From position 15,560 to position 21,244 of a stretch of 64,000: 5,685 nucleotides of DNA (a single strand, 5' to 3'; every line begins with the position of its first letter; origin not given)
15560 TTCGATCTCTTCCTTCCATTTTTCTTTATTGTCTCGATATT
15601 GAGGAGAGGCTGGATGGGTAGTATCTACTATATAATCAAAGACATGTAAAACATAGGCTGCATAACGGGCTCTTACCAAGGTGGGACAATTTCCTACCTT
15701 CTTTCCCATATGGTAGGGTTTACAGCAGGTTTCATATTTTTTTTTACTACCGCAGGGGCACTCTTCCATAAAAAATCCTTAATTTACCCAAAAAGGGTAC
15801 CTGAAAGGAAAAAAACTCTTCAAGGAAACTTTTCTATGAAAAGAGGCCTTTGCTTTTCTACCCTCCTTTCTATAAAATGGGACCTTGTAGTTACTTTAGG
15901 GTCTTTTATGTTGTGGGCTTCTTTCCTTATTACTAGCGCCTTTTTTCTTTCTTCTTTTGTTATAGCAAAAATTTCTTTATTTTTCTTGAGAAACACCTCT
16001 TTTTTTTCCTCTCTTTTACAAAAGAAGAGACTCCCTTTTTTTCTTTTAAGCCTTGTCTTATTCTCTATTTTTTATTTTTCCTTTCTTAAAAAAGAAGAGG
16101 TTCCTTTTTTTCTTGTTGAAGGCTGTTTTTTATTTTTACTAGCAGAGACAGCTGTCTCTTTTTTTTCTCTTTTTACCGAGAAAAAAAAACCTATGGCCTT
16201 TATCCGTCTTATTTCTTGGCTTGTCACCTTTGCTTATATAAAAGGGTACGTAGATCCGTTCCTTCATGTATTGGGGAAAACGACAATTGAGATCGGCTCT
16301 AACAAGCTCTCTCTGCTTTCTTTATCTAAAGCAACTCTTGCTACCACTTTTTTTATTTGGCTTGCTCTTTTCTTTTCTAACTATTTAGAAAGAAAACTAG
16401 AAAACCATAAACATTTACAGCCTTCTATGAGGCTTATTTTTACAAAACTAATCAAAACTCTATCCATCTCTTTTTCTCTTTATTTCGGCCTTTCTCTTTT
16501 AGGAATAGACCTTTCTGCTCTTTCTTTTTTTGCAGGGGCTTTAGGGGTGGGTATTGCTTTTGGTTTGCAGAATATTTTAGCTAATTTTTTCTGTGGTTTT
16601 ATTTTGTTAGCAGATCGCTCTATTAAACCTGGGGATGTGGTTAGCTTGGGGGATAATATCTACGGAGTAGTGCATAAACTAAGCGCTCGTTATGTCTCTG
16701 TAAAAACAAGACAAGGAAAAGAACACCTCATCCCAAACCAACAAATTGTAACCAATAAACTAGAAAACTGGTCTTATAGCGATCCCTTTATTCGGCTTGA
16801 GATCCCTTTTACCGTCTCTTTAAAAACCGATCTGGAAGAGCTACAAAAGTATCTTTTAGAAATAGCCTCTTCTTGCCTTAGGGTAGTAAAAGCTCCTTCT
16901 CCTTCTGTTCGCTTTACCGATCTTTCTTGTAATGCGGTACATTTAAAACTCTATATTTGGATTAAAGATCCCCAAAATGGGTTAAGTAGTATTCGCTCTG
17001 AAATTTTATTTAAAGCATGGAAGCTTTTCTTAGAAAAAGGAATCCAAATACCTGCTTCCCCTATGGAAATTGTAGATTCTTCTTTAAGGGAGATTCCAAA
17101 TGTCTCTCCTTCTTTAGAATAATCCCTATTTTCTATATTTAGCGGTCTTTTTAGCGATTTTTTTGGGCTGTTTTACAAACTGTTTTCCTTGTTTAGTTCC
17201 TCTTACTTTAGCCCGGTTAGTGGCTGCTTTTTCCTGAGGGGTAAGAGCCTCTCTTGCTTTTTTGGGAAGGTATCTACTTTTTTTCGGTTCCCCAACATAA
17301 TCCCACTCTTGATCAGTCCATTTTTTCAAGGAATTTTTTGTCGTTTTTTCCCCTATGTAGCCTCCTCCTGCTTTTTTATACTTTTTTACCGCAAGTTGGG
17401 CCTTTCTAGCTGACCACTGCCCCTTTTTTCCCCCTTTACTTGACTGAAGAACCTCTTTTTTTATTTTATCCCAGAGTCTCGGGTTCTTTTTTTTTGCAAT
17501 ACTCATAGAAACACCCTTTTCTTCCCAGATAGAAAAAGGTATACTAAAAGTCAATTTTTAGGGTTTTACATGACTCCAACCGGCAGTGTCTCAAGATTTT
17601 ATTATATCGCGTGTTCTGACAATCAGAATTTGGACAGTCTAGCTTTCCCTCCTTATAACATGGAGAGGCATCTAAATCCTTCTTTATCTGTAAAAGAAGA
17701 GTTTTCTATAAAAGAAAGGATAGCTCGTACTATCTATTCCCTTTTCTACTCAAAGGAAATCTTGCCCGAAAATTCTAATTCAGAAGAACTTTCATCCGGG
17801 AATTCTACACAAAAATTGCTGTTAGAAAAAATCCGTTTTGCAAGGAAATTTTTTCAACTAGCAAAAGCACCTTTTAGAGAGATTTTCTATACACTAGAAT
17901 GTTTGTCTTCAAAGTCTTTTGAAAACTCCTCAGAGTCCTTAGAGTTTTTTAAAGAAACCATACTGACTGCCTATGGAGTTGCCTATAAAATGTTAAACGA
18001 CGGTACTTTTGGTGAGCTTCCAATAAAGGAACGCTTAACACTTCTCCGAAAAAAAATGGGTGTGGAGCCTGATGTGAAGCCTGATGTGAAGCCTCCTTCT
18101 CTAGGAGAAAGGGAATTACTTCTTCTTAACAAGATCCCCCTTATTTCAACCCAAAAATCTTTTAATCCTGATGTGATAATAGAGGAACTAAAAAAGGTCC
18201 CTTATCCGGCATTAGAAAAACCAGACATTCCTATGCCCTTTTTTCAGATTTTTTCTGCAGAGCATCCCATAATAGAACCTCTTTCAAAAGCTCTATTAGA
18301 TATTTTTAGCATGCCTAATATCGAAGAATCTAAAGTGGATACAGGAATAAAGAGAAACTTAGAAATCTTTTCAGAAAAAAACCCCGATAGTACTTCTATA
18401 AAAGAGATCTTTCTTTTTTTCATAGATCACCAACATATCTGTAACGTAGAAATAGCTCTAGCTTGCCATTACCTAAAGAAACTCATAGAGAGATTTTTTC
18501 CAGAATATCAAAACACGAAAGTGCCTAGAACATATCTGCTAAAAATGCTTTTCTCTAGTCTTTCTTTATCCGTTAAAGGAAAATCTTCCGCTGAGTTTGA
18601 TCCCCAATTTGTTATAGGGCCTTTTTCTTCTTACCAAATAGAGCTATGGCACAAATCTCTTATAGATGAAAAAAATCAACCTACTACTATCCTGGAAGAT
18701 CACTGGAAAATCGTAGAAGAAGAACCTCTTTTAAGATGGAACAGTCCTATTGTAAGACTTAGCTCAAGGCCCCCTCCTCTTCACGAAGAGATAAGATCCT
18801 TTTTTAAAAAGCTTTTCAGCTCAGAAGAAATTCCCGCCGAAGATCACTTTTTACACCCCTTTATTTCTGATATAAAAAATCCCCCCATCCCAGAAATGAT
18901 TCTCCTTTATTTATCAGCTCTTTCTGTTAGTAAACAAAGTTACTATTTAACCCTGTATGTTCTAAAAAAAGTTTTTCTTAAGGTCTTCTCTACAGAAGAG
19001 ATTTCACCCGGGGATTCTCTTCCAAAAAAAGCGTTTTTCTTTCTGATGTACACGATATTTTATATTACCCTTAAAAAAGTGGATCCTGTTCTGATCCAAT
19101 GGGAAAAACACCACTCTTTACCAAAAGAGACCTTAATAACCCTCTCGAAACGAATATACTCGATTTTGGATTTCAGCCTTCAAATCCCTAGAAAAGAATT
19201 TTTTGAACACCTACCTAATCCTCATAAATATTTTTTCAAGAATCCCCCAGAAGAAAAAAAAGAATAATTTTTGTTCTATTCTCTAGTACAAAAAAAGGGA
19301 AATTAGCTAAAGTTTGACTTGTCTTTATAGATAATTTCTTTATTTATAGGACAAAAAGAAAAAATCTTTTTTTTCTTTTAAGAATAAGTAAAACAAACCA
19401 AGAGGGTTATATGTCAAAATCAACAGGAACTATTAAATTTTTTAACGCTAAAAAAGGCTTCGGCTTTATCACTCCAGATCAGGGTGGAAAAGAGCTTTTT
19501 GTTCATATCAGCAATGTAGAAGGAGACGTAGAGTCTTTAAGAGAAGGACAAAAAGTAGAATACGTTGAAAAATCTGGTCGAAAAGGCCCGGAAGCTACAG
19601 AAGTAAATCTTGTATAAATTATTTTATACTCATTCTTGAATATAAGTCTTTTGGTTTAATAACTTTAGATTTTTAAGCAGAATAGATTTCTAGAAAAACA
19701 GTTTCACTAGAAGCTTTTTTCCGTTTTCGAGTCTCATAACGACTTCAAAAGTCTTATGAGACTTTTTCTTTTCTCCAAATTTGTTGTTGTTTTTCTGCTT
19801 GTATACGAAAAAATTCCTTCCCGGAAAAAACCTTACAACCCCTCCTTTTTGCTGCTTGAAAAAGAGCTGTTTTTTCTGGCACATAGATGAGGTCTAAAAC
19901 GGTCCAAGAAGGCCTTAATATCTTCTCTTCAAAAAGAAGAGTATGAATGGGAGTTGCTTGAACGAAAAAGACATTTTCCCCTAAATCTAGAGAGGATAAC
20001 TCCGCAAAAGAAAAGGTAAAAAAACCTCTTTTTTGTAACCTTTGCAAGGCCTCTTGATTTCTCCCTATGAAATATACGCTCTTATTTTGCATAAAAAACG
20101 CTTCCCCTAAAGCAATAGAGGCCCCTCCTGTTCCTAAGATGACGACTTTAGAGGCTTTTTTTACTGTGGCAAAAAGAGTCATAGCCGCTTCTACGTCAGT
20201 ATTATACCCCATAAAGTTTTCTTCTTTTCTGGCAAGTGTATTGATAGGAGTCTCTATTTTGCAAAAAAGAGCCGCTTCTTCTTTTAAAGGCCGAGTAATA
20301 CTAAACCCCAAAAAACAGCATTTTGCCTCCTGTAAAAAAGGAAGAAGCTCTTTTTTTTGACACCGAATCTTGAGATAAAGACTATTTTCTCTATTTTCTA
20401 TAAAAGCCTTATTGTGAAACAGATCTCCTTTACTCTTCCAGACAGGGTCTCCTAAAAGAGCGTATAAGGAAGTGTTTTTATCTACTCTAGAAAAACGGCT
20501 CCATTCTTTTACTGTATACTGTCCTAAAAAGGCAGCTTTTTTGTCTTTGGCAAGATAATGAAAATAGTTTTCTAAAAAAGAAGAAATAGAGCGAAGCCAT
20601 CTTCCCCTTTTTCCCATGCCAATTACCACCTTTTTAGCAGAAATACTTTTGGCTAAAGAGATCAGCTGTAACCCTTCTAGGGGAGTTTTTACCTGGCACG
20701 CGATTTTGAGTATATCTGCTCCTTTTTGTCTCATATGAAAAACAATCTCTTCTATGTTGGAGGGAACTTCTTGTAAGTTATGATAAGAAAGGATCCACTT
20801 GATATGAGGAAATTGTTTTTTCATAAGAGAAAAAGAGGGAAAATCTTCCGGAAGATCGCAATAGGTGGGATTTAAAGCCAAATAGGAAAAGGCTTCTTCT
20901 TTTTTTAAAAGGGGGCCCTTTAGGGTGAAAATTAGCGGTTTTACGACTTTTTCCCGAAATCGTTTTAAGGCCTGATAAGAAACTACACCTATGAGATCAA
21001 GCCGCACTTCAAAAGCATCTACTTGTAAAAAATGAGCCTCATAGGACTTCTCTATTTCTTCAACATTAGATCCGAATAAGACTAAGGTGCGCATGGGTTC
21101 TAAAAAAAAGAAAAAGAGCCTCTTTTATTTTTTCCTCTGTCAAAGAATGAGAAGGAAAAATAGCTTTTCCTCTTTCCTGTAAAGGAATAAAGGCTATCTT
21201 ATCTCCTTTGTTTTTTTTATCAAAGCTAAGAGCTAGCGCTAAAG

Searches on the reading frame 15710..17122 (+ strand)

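Call 52: search_protein_families(library=pfam, proteins=[window:15710-17122:+], max_evalue=0.00001)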
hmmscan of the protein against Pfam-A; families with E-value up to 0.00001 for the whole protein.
window:15710-17122:+ (470 aa): 2 families
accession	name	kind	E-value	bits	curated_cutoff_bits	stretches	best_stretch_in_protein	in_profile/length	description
PF00924.24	MS_channel_2nd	-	2.6e-16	59.9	20.2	1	288-355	1-67/68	Mechanosensitive ion channel, beta-domain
PF21082.3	MS_channel_3rd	-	7.5e-09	36.3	21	1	364-447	2-88/88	Mechanosensitive ion channel MscS, C-terminal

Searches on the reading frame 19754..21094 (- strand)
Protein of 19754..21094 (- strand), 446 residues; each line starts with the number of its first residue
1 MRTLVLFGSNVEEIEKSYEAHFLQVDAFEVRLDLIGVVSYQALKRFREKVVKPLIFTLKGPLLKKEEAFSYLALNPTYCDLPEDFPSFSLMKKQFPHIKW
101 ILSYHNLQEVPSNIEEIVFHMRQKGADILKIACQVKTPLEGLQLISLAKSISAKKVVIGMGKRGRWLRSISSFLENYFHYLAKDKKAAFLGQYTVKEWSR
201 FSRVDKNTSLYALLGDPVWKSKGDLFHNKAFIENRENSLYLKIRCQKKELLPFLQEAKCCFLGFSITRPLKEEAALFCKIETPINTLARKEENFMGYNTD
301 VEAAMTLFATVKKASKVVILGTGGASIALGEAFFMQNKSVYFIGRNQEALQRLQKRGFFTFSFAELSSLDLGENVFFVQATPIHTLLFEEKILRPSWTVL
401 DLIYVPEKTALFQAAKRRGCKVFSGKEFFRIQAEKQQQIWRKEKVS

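Call 52: search_protein_families(library=pfam, proteins=[window:19754-21094:-], max_evalue=0.00001)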
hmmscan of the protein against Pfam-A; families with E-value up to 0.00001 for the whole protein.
window:19754-21094:- (446 aa): 2 families
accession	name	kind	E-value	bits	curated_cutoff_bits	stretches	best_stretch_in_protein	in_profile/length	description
PF01487.21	DHquinase_I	-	8.4e-19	69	22.2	1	6-198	4-226/230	Type I 3-dehydroquinase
PF08501.16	Shikimate_dh_N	-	7.1e-07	29.8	27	1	213-278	1-67/83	Shikimate dehydrogenase substrate binding domain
